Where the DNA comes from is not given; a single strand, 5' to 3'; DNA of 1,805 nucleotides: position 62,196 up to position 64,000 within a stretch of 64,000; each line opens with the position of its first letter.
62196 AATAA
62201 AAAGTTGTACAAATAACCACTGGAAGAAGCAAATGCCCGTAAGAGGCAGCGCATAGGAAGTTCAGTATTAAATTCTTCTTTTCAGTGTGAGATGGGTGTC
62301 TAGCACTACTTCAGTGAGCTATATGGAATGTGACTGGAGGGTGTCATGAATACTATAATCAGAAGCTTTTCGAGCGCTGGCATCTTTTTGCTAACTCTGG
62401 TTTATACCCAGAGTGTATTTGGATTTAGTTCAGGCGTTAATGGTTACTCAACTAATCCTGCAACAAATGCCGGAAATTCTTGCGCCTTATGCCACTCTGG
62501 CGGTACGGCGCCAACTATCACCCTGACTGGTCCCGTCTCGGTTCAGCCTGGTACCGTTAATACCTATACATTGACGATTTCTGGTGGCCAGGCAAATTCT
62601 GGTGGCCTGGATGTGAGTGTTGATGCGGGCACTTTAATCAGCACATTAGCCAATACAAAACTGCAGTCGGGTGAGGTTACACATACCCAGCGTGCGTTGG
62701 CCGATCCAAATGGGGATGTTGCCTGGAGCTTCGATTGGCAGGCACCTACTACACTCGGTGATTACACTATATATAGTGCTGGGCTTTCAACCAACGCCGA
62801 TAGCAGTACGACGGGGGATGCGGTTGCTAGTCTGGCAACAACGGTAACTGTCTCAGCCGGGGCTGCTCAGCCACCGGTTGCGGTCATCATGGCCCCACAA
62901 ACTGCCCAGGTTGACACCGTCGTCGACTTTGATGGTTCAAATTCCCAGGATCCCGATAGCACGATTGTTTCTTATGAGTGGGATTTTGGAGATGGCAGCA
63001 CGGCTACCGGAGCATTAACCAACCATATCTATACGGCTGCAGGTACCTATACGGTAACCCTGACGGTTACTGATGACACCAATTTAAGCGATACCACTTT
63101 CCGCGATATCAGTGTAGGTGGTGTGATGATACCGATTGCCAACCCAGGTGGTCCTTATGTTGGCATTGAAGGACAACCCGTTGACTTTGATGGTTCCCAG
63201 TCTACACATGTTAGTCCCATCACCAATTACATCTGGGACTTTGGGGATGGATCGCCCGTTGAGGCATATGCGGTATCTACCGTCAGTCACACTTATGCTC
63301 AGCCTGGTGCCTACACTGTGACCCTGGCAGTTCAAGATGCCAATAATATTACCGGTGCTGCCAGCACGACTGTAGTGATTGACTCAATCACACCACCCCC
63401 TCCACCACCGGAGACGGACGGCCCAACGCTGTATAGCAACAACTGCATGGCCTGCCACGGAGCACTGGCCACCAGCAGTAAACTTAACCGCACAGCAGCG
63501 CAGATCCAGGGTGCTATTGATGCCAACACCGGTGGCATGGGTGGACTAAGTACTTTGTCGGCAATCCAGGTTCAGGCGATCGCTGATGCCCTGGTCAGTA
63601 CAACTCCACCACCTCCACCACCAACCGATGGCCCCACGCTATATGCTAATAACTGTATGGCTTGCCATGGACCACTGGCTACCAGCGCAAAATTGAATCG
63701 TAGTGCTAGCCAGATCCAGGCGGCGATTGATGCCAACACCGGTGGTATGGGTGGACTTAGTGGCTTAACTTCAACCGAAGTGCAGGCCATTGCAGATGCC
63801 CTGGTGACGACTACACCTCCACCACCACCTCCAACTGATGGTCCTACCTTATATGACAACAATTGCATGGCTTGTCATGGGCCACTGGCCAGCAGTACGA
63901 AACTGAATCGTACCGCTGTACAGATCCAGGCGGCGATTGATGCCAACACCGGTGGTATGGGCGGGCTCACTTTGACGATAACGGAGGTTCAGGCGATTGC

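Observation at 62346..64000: Secreted PKD-domain protein carrying a tandem array of minimal c-type heme (CxxCH) domains on poly-proline linkers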

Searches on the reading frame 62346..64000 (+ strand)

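Call 4: search_protein_families(library=pfam, proteins=[window:62346-64000:+], max_evalue=1)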
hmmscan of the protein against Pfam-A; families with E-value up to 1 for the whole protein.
window:62346-64000:+ (551 aa): 24 families
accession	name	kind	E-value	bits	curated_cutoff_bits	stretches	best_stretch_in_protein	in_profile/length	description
PF18911.6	PKD_4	-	4.6e-43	145.6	27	2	175-251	2-78/85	PKD domain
PF00801.26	PKD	-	2e-26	92.3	23.5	2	182-251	12-75/80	PKD domain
PF13442.11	Cytochrome_CBB3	-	1.1e-18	67.7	27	3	426-483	3-65/68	Cytochrome C oxidase, cbb3-type, subunit III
PF00034.26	Cytochrom_C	-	7.2e-14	53.3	21.3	3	358-397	3-40/90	Cytochrome c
PF22352.2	K319L-like_PKD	-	6e-10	39.4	27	2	188-257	8-84/84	K319L-like, PKD domain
PF14522.11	Cytochrome_C7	-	1.9e-06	28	24.8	1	365-500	14-55/67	Cytochrome c7 and related cytochrome c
PF14537.11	Cytochrom_c3_2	-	3.2e-05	24.8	25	0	431-453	23-45/79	Cytochrome c3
PF11845.13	Tll0287-like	-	8.3e-05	23.5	24.1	0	365-383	102-120/144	Tll0287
PF23392.1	DUF7101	-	0.00032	21.1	27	0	357-382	26-49/96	Domain of unknown function (DUF7101)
PF03892.19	NapB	-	0.00087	19.8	25.1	0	432-446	62-76/127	Nitrate reductase cytochrome c-type subunit (NapB)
PF18981.6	InlK_D3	-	0.0019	18.7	25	0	229-250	46-67/75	Internalin K domain (D3/D4)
PF09699.15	Paired_CXXCH_1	-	0.0022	18.1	20.6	0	505-519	7-21/41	Doubled CXXCH motif (Paired_CXXCH_1)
PF11493.13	TSP9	-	0.0028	18.7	25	0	446-474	50-78/81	Thylakoid soluble phosphoprotein TSP9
PF22113.1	Mtrc-MtrF_II-IV_dom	-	0.0034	17.3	30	0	31-55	144-168/176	Outer membrane cytochrome MtrC/MtrF-like, domains II/IV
PF17638.7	UL42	-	0.0073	16.7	25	0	411-439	24-52/125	HCMV UL42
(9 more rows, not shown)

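Call 5: search_protein_families(library=ncbifam, proteins=[window:62346-64000:+], max_evalue=1)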
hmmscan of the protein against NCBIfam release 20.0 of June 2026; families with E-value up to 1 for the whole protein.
window:62346-64000:+ (551 aa): 24 families
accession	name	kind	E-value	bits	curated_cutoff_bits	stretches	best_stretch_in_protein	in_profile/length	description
NF041895.1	choice_anch_V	domain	1.4e-39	135.5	42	1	17-162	2-146/150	choice-of-anchor V domain-containing protein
NF041894.1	MXAN_6652_fam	equivalog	2.8e-36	125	200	1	12-225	2-186/203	MXAN_6652 family MXYO-CTERM-anchored protein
TIGR00864.1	PCC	subfamily_domain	1.5e-13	48.2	1861.4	2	264-343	1059-1133/2700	polycystin cation channel protein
NF040606.1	CytoC_perox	subfamily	3.1e-07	30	150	0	428-455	300-327/524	di-heme-cytochrome C peroxidase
NF050122.1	bc1_QcrC_actin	exception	9.7e-07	28.3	200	2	497-521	42-66/253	cytochrome bc1 complex diheme cytochrome c subunit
NF058578.1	CPR_pilus_PamR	equivalog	2.4e-06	26.7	300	2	297-334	185-227/297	pilus system RbmA-like protein PamR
TIGR00782.1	ccoP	equivalog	4.3e-06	26.2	179.95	1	402-447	175-224/285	cytochrome-c oxidase, cbb3-type subunit III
NF045774.1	cytochro_C551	exception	3.1e-05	23.9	118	0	357-373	40-56/110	cytochrome c551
NF045930.1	Cytc6PetJCyano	equivalog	4.8e-05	23.3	135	0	357-372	29-44/110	cytochrome c6 PetJ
TIGR03507.1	decahem_SO1788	subfamily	6.9e-05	21.5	209.3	1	433-543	268-330/672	OmcA/MtrC family decaheme c-type cytochrome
NF052246.1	SorB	equivalog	0.00016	21.7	93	0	358-372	19-33/80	SorB family sulfite dehydrogenase c-type cytochrome subunit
NF011054.0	PRK14486.1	equivalog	0.0003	20.4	447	0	498-515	217-234/294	putative bifunctional cbb3-type cytochrome c oxidase subunit II/cytochrome c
TIGR03508.1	decahem_SO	subfamily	0.0016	18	192.2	0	434-455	34-55/258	DmsE family decaheme c-type cytochrome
TIGR04494.1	c550_PedF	equivalog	0.004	17.1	122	0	361-378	56-73/133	cytochrome c-550 PedF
NF045773.1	cytochro_C550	exception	0.009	16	125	0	356-373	49-66/118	cytochrome c550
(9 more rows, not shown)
